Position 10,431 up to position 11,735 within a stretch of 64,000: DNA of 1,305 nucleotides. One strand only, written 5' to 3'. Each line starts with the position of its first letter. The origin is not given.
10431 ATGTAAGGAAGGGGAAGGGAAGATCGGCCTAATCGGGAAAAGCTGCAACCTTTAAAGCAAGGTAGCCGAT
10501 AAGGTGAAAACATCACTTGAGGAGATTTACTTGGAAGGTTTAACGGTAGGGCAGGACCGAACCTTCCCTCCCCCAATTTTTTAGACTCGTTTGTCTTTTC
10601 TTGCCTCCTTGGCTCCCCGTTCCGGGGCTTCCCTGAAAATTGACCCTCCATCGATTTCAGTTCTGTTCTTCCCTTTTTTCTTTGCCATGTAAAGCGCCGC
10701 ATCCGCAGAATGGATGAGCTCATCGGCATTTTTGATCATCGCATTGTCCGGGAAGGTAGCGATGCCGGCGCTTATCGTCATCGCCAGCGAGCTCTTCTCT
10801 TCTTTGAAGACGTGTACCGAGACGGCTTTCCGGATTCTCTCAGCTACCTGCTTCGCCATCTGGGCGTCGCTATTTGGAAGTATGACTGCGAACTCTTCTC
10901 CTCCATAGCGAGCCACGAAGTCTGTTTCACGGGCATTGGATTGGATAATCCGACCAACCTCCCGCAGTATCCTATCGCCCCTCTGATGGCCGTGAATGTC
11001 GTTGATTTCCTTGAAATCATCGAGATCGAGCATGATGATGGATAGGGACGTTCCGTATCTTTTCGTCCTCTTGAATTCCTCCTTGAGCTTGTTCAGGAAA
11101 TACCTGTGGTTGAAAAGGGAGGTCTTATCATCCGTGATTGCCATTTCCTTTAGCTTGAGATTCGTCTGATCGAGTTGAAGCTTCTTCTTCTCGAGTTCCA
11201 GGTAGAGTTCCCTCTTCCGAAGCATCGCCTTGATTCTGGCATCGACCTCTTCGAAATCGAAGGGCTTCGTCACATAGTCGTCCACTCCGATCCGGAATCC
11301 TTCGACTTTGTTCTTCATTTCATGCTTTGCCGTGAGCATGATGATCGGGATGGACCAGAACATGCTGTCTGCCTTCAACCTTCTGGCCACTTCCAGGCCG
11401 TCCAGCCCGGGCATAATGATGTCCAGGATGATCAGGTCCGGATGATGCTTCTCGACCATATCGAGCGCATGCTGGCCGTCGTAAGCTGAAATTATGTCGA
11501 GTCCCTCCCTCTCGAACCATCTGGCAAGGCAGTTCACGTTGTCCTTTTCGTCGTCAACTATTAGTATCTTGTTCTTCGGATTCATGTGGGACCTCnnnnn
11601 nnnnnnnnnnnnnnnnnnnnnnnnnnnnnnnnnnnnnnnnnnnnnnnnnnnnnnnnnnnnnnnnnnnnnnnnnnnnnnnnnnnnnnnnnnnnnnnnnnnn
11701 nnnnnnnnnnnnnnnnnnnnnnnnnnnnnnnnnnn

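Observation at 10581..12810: PleD-like REC-GGDEF diguanylate cyclase appended 10 bp downstream of ftsZ at the end of the dcw cluster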

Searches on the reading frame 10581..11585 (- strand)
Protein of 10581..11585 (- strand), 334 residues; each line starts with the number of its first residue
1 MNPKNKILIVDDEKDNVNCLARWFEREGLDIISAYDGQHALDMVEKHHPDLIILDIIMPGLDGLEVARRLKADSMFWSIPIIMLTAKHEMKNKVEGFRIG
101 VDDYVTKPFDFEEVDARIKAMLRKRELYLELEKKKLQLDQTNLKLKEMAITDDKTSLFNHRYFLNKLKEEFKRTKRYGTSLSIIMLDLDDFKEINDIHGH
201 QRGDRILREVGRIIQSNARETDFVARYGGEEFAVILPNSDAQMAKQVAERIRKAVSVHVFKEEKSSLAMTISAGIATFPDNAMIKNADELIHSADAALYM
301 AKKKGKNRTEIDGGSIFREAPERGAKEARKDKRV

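Call 5: search_protein_families(library=pfam, proteins=[window:10581-11585:-])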
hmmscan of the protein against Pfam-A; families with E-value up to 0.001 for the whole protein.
window:10581-11585:- (334 aa): 3 families
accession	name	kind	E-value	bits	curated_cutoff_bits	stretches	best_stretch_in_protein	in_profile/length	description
PF00990.26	GGDEF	-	2.2e-47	161.3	23.8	1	149-308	1-161/161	Diguanylate cyclase, GGDEF domain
PF00072.30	Response_reg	-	7.4e-31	107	30.2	1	7-118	1-110/111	Response regulator receiver domain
PF22335.1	Cas10-Cmr2_palm2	-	0.00033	21.2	27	1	227-308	57-131/133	Cas10/Cmr2, second palm domain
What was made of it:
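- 10581..11585 (-): REC-GGDEF response-regulator diguanylate cyclase gene (334 aa). Pfam Response_reg plus GGDEF (call 5).
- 11232..11567 (-): Receiver (REC) domain, residues 7-118. Key residues: D11/D12 (11550-11555), phospho-acceptor D55 (11421-11423), T85 (11331-11333), Y104 (11274-11276), K107 (11265-11267), and the family-specific W23 (11517-11519). Pfam (call 5).
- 10662..11141 (-): GGDEF catalytic domain, residues 149-308. A-site GGEEF is at 10890-10904. I-site RETD is at 10920-10931, with R250 at 10836-10838. Metal and GTP residues are D187, N195, D204 and K302. Pfam at 161 bits (call 5).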

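Call 6: search_protein_families(library=ncbifam, proteins=[window:10581-11585:-])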
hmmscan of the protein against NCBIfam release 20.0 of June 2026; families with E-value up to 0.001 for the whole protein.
window:10581-11585:- (334 aa): 118 families (the best 25 are shown)
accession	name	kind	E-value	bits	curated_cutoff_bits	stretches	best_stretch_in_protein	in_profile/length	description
NF007135.0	PRK09581.1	equivalog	2.8e-85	286.8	474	2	145-309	288-452/457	PleD family two-component system response regulator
NF047654.1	DiguCycDgcRLepto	equivalog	7.3e-56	189.2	500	1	4-308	2-292/295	diguanylate cyclase DgcR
TIGR00254.1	GGDEF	domain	7.9e-52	175.3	37.4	1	145-311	1-166/168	diguanylate cyclase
NF038266.1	diguan_SiaD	equivalog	2.5e-49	167.9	290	1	137-308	82-251/252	biofilm regulation diguanylate cyclase SiaD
NF041606.1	dguan_cyc_DgcA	equivalog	1.4e-46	159.1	370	1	141-311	170-338/340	diguanylate cyclase DgcA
NF007423.1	PRK09966.1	equivalog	2.4e-41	141.9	325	1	127-302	217-390/390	diguanylate cyclase DgcN/YfiN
NF007380.0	PRK09894.1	equivalog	1.1e-37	130.1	256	1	137-309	116-284/296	diguanylate cyclase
TIGR02154.1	PhoB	equivalog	3.4e-37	127.9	296.2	1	5-146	3-147/226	phosphate regulon transcriptional regulator PhoB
NF040534.1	resp_reg_YycF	equivalog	9.8e-37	126.4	340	1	6-171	2-161/231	response regulator YycF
NF051473.1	DigCycDgcsShew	equivalog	2.1e-36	125.8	400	1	144-311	130-290/291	diguanylate cyclase DgcS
NF045944.1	ResRegRpaBCyano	equivalog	3.1e-34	118.3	330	1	8-172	1-160/229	response regulator transcription factor RpaB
NF007298.0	PRK09776.1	equivalog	3.6e-34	117.8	1135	1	144-311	679-844/1111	diguanylate cyclase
NF033117.2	vanR_ACDEGLN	exception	1.7e-33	116.1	350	1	7-154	1-142/226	VanR-ABDEGLN family response regulator transcription factor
NF053854.1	RespRegPhoBBctds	equivalog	3e-33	115.1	270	1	7-158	1-148/225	two-component system response regulator PhoB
NF033120.0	vanR_FM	exception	9.4e-33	113.8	460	1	6-157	5-149/231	vancomycin resistance response regulator transcription factor, VanR-F/VanR-M family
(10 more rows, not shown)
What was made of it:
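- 10581..11585 (-): TIGR00254 at 175 bits (call 6).
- On GGDEF diguanylate cyclase (PF00990 / TIGR00254): TIGR00254 scores 175.3 against 37.4 (call 6).
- On PleD family (NCBIfam NF007135): 286.8 bits against a cut-off of 474 (call 6).
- Closest known: WspR. Different: It scores below the DgcR equivalog cut-off (189 against 500, call 6).
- Closest known: PleD. Different: It scores below the PleD family cut-off (286.8 against 474, call 6).
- Pfam and NCBIfam domain hits (calls 5, 6).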

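Call 10: find_encoding_contigs(protein=window:10581-11585:-, flank=6000, max_places=10)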
Protein window:10581-11585:- (334 aa): no gene with exactly this product is on record in the collection.
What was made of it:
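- The window's own protein was not found by the exact-sequence contig look-up (call 10).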

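Call 11: find_homologous_proteins(query=window:10581-11585:-)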
Query window:10581-11585:- (334 aa): 7685 proteins with E <= 0.001 among 8000 candidates; the best 120 are listed.
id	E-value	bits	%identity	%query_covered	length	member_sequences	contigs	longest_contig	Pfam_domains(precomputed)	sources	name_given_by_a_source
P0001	1.6e-215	732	100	100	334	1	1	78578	PF00990.27,PF00072.31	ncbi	ncbi:MAG: diguanylate cyclase [Acidobacteriota bacterium]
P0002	1.1e-140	486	68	99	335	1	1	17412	PF00990.27,PF00072.31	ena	-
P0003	1.2e-140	486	68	99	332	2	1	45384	PF00990.27,PF00072.31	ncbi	-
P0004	3.5e-138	478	67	100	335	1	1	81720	PF00990.27,PF00072.31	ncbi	-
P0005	3.6e-134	465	64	100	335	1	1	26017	PF00990.27,PF00072.31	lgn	-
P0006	3.2e-132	459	64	98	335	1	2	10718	PF00990.27,PF00072.31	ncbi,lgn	-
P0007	7.1e-130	451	61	100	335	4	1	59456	PF00990.27,PF00072.31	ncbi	-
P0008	1.6e-103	364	54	91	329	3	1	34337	PF00990.27,PF00072.31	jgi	jgi:diguanylate cyclase (GGDEF)-like protein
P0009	2.6e-102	360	53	91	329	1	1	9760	PF00990.27,PF00072.31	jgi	jgi:diguanylate cyclase (GGDEF)-like protein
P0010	4.7e-102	360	52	99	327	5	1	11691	PF00990.27,PF00072.31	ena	-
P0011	6.1e-102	359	54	91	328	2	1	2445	PF23198.2,PF00990.27,PF00072.31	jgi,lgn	jgi:diguanylate cyclase (GGDEF)-like protein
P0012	1.1e-101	358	53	92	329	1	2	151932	PF00990.27,PF00072.31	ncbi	ncbi:MAG: diguanylate cyclase [Acidobacteriota bacterium]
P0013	8.3e-101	355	54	85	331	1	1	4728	PF00990.27,PF00072.31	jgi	jgi:diguanylate cyclase (GGDEF)-like protein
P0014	3.5e-100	353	53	92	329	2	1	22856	PF00990.27,PF00072.31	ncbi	-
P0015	4.3e-100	353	53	93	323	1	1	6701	PF00990.27,PF00072.31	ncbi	-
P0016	7.6e-100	352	53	93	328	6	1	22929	PF00990.27,PF00072.31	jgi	jgi:diguanylate cyclase (GGDEF)-like protein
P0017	5.7e-99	349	52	98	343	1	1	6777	PF00990.27,PF00072.31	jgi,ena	-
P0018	7.0e-99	349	54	91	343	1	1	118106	PF00990.27,PF00072.31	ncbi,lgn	-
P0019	1.9e-98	348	51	94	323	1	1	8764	PF00990.27,PF00072.31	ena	-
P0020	3.7e-98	347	52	93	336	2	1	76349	PF00990.27,PF00072.31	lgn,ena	-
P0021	8.3e-98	346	51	96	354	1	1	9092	PF00990.27,PF00072.31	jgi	jgi:diguanylate cyclase (GGDEF)-like protein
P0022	1.0e-97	345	52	92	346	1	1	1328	PF00990.27,PF00072.31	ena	-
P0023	1.3e-97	345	52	98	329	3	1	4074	PF00990.27,PF00072.31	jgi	-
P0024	1.4e-97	345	51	92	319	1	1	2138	PF00990.27,PF00072.31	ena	-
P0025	4.0e-97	343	52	93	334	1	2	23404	PF00990.27,PF00072.31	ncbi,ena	-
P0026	2.7e-96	341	52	93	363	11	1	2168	PF00990.27,PF00072.31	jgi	jgi:diguanylate cyclase (GGDEF)-like protein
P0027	4.5e-96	340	52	91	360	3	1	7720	PF00990.27,PF00072.31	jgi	jgi:diguanylate cyclase (GGDEF)-like protein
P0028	4.6e-96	340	51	92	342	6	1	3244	PF00990.27,PF00072.31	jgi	jgi:diguanylate cyclase (GGDEF)-like protein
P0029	1.8e-94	335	52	91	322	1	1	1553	PF00990.27,PF00072.31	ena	-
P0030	5.1e-94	333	51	96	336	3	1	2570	PF00990.27,PF00072.31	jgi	jgi:diguanylate cyclase (GGDEF)-like protein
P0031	7.6e-94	333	50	94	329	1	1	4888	PF00990.27,PF00072.31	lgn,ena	-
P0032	3.8e-93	330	49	93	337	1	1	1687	PF00990.27,PF00072.31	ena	-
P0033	4.3e-93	330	49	92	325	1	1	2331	PF00990.27,PF00072.31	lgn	-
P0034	8.4e-93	329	49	92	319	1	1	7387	PF00990.27,PF00072.31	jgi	jgi:diguanylate cyclase (GGDEF)-like protein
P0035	1.1e-92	329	49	91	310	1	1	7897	PF00990.27,PF00072.31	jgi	jgi:diguanylate cyclase (GGDEF)-like protein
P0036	1.5e-92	328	48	93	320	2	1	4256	PF00990.27,PF00072.31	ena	-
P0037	1.9e-92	328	48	93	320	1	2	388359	PF00990.27,PF00072.31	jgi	jgi:diguanylate cyclase (GGDEF)-like protein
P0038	2.4e-92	328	50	93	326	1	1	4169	PF00990.27,PF00072.31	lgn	-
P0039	4.5e-92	327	41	90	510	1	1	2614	PF22335.2,PF23198.2,PF00990.27,PF00072.31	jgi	jgi:two-component system cell cycle response regulator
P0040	5.0e-92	327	50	93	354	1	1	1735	PF00990.27,PF00072.31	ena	-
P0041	6.1e-92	326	49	92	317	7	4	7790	PF00990.27,PF00072.31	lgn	-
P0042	1.2e-91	325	50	97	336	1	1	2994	PF00990.27,PF00072.31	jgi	jgi:diguanylate cyclase (GGDEF)-like protein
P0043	1.5e-91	325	49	91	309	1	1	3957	PF00990.27,PF00072.31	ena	-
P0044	1.5e-91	325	49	91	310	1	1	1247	PF00990.27,PF00072.31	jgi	jgi:diguanylate cyclase (GGDEF)-like protein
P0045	1.6e-91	325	50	92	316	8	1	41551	PF00990.27,PF00072.31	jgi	-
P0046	2.4e-91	324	51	93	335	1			PF00990.27,PF00072.31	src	-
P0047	2.8e-91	324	41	92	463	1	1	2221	PF00990.27,PF00072.31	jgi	jgi:two-component system cell cycle response regulator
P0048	3.2e-91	324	48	90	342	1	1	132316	PF00990.27,PF00072.31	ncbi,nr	ncbi:MAG: diguanylate cyclase [bacterium]|nr:diguanylate cyclase [bacterium]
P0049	3.9e-91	324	48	95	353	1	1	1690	PF00990.27,PF00072.31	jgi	-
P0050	5.9e-91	323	49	91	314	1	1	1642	PF00990.27,PF00072.31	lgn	-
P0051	6.7e-91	323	50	93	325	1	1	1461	PF00990.27,PF00072.31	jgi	jgi:two-component system cell cycle response regulator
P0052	1.1e-90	322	45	99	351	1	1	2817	PF00990.27,PF00072.31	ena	-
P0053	1.5e-90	322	47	95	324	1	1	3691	PF00990.27,PF00072.31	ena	-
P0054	1.9e-90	321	50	98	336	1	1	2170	PF00990.27,PF00072.31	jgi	jgi:diguanylate cyclase (GGDEF)-like protein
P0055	2.2e-90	321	50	93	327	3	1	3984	PF00990.27,PF00072.31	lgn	-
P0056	2.2e-90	321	48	92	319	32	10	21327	PF00990.27,PF00072.31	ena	-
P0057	4.2e-90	320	48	96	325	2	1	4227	PF00990.27,PF00072.31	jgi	jgi:diguanylate cyclase (GGDEF)-like protein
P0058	6.3e-90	320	47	99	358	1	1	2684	PF00990.27,PF00072.31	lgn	-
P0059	2.0e-89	318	49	96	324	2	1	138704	PF00990.27,PF00072.31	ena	-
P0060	6.0e-89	317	38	92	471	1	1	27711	PF23198.2,PF00990.27,PF00072.31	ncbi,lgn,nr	ncbi:MAG: response regulator [Thermodesulfobacteriota bacterium]|nr:response regulator [Thermodesulf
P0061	8.1e-89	316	45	99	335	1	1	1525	PF00990.27,PF00072.31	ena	-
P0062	9.7e-89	316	40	91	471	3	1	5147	PF23198.2,PF00990.27,PF00072.31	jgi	jgi:two-component system, cell cycle response regulator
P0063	9.8e-89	316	43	93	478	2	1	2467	PF00990.27,PF00072.31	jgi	jgi:two-component system cell cycle response regulator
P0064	1.0e-88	316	46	98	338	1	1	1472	PF00990.27,PF00072.31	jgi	jgi:two-component system chemotaxis family response regulator WspR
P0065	1.8e-88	315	47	93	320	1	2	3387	PF00990.27,PF00072.31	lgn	-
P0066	6.3e-88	313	47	93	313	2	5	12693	PF00990.27,PF00072.31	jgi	jgi:diguanylate cyclase (GGDEF)-like protein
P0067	7.1e-88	313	39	91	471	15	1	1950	PF23198.2,PF00990.27,PF00072.31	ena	-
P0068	1.2e-87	312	47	95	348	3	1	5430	PF00990.27,PF00072.31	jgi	-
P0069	1.3e-87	312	40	90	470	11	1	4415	PF00990.27,PF00072.31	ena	-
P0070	1.4e-87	312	39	91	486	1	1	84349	PF00990.27,PF00072.31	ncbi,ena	-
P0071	1.9e-87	312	47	93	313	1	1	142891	PF00990.27,PF00072.31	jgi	-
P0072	2.1e-87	311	40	92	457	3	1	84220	PF23198.2,PF00990.27,PF00072.31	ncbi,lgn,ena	-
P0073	3.2e-87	311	50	92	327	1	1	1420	PF00990.27,PF00072.31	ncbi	-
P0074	5.2e-87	310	48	93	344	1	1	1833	PF00990.27,PF00072.31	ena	-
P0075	5.7e-87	310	51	91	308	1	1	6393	PF00990.27,PF00072.31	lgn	-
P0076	7.9e-87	310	48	93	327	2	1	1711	PF00990.27,PF00072.31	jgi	jgi:diguanylate cyclase (GGDEF)-like protein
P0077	9.3e-87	309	47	91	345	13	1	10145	PF00990.27,PF00072.31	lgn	-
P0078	1.3e-86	309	49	91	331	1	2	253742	PF00990.27,PF00072.31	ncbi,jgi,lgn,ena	-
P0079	2.2e-86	308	46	97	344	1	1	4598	PF00990.27,PF00072.31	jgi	jgi:two-component system cell cycle response regulator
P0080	2.8e-86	308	45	92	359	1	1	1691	PF00990.27,PF00072.31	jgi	jgi:two-component system cell cycle response regulator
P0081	3.0e-86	308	48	91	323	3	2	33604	PF00990.27,PF00072.31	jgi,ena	jgi:diguanylate cyclase (GGDEF)-like protein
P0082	3.6e-86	307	46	93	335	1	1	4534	PF00990.27,PF00072.31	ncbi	-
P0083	3.6e-86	307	47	92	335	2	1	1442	PF00990.27,PF00072.31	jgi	jgi:diguanylate cyclase (GGDEF)-like protein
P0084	1.2e-85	306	49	90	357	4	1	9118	PF00990.27,PF00072.31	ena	-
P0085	1.4e-85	306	49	93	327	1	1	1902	PF00990.27,PF00072.31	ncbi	-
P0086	6.4e-85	303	48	91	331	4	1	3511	PF00990.27,PF00072.31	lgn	-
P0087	7.7e-85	303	46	93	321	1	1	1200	PF00990.27,PF00072.31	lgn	-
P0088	1.8e-84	302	48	93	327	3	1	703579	PF00990.27,PF00072.31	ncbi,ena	-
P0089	2.3e-84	301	48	92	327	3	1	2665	PF00990.27,PF00072.31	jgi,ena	-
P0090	2.7e-84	301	48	93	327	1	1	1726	PF00990.27,PF00072.31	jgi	jgi:two-component system cell cycle response regulator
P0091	3.9e-84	301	47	90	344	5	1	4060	PF00990.27,PF00072.31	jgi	jgi:diguanylate cyclase (GGDEF)-like protein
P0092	4.3e-84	301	46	93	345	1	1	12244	PF00990.27,PF00072.31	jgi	jgi:diguanylate cyclase (GGDEF)-like protein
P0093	6.0e-84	300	39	91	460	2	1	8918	PF00990.27,PF00072.31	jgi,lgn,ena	-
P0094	8.5e-83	296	45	92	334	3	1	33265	PF00990.27,PF00072.31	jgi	jgi:diguanylate cyclase (GGDEF)-like protein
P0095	1.3e-81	292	38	92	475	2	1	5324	PF00990.27,PF00072.31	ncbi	-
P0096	4.9e-81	291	46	91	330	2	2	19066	PF00990.27,PF00072.31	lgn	-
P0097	1.9e-80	289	38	91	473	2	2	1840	PF20274.5,PF00990.27,PF00072.31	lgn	-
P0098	2.7e-80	288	45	92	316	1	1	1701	PF00990.27,PF00072.31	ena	-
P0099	3.7e-80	288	47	91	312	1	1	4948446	PF00990.27,PF00072.31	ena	-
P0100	1.6e-79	286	44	95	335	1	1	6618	PF00990.27,PF00072.31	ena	-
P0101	5.9e-79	284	45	94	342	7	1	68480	PF00990.27,PF00072.31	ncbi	-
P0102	6.2e-79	284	48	82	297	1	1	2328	PF00990.27,PF00072.31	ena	-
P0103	7.0e-79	283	46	92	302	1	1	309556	PF00990.27,PF00072.31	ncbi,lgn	-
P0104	1.9e-78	282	38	90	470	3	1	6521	PF00990.27,PF00072.31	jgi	jgi:two-component system cell cycle response regulator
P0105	4.2e-78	281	45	91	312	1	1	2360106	PF00990.27,PF00072.31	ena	-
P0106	1.2e-77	279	39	90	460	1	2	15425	PF23198.2,PF00990.27,PF00072.31,PF21695.4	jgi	jgi:two-component system cell cycle response regulator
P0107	2.3e-77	278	45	91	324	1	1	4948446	PF00990.27,PF00072.31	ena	-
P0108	6.9e-77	277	47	92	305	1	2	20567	PF00990.27,PF00072.31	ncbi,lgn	-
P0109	7.3e-77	277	47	92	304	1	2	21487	PF00990.27,PF00072.31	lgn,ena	-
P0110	1.2e-76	276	47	91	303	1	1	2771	PF00990.27,PF00072.31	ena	-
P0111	1.3e-76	276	47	93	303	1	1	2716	PF00990.27,PF00072.31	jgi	jgi:diguanylate cyclase (GGDEF)-like protein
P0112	1.9e-76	276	46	91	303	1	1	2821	PF00990.27,PF00072.31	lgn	-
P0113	2.1e-76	275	45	93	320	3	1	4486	PF00990.27,PF00072.31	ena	-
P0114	2.3e-76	275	43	93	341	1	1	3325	PF00990.27,PF00072.31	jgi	jgi:diguanylate cyclase (GGDEF)-like protein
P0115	3.3e-76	275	38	79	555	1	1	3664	PF23198.2,PF00990.27,PF00072.31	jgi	jgi:two-component system cell cycle response regulator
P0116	3.5e-76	275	47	91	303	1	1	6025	PF00990.27,PF00072.31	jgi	jgi:two-component system cell cycle response regulator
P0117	3.8e-76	274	47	91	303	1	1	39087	PF00990.27,PF00072.31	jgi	jgi:two-component system cell cycle response regulator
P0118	6.9e-76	274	45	91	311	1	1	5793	PF00990.27,PF00072.31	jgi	jgi:diguanylate cyclase (GGDEF)-like protein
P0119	1.1e-75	273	46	91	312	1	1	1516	PF00990.27,PF00072.31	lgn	-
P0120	1.2e-75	273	46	92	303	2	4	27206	PF00990.27,PF00072.31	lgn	-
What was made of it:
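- Tried and rejected: Exact-sequence contig look-up of the window's own cyclase found nothing (call 10), although the identical protein P0001 is in the homologue database (call 11).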

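Call 12: find_encoding_contigs(protein=P0004, flank=6000, max_places=3)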
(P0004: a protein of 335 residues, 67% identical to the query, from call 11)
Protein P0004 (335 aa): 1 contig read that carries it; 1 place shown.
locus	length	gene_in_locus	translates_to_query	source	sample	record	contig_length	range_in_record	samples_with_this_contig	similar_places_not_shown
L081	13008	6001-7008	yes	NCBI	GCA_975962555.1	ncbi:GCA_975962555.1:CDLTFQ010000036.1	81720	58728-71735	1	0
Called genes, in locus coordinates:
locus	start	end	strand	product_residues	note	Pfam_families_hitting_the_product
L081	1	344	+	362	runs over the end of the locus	PF03033:Glyco_transf_28, PF04101:Glyco_tran_28_C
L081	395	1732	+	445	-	PF01225:Mur_ligase, PF08245:Mur_ligase_M, PF02875:Mur_ligase_C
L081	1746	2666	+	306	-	PF01565:FAD_binding_4, PF02873:MurB_C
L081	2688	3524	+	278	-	PF08478:POTRA_1, PF03799:FtsQ_DivIB_C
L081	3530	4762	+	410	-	PF14450:FtsA, PF02491:SHS2_FTSA, PF06277:EutA, PF06723:MreB_Mbl, PF11104:PilM_2 (weak), PF14450:FtsA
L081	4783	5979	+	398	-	PF00091:Tubulin, PF12327:FtsZ_C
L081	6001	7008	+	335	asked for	PF00072:Response_reg, PF00990:GGDEF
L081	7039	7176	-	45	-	-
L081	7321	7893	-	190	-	PF23400:CARF_Card1 (weak)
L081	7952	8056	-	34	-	-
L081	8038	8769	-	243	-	PF02633:Creatininase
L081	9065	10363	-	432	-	PF01435:Peptidase_M48, PF13371:TPR_9 (faint), PF13414:TPR_11 (faint), PF13431:TPR_17 (faint)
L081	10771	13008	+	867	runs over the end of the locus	-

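Call 13: find_encoding_contigs(protein=P0003, flank=6000, max_places=3)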
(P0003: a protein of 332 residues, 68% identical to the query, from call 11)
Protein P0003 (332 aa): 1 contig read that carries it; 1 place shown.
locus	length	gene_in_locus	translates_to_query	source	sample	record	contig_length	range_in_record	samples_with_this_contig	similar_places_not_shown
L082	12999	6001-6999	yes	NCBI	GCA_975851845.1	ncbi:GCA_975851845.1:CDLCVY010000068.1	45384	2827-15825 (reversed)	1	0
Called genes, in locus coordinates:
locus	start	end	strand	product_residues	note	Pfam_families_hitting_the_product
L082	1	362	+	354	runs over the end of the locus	PF03033:Glyco_transf_28, PF04101:Glyco_tran_28_C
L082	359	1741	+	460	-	PF01225:Mur_ligase, PF08245:Mur_ligase_M, PF02875:Mur_ligase_C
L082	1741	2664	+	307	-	PF01565:FAD_binding_4, PF02873:MurB_C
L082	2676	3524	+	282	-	PF08478:POTRA_1, PF03799:FtsQ_DivIB_C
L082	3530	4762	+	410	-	PF14450:FtsA, PF02491:SHS2_FTSA, PF06277:EutA, PF11104:PilM_2 (weak), PF06723:MreB_Mbl, PF14450:FtsA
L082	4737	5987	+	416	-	PF00091:Tubulin, PF12327:FtsZ_C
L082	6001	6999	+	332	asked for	PF00072:Response_reg, PF00990:GGDEF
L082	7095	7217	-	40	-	-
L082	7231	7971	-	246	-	PF02633:Creatininase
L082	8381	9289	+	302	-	PF00561:Abhydrolase_1, PF12146:Hydrolase_4, PF12697:Abhydrolase_6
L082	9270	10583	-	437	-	PF01435:Peptidase_M48, PF13371:TPR_9 (faint), PF13414:TPR_11 (faint)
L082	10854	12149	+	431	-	PF00109:ketoacyl-synt, PF02801:Ketoacyl-synt_C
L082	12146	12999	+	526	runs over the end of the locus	PF20154:LNT_N, PF00795:CN_hydrolase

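Call 14: find_encoding_contigs(protein=P0007, flank=6000, max_places=3)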
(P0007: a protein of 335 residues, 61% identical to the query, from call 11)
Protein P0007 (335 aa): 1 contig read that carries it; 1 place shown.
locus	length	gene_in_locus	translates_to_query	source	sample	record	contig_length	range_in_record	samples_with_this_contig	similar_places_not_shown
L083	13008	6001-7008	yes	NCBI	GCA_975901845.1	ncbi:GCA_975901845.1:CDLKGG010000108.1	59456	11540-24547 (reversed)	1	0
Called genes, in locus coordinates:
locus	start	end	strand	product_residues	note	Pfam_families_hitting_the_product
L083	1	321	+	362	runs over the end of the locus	PF03033:Glyco_transf_28, PF04101:Glyco_tran_28_C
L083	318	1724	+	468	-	PF01225:Mur_ligase, PF08245:Mur_ligase_M, PF02875:Mur_ligase_C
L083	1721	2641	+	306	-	PF01565:FAD_binding_4, PF02873:MurB_C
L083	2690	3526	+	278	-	PF08478:POTRA_1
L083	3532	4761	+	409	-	PF11104:PilM_2 (faint), PF14450:FtsA, PF02491:SHS2_FTSA, PF06277:EutA, PF06723:MreB_Mbl, PF14450:FtsA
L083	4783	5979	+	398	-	PF00091:Tubulin, PF12327:FtsZ_C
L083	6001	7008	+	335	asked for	PF00072:Response_reg, PF00990:GGDEF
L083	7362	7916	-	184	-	PF23400:CARF_Card1 (weak)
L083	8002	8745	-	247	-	PF02633:Creatininase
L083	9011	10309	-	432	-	PF01435:Peptidase_M48, PF07719:TPR_2 (faint), PF13371:TPR_9 (faint), PF13414:TPR_11 (faint), PF13428:TPR_14 (faint), PF13432:TPR_16 (faint), PF13431:TPR_17 (faint), PF14559:TPR_19 (faint), +1 more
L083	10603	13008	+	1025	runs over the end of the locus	-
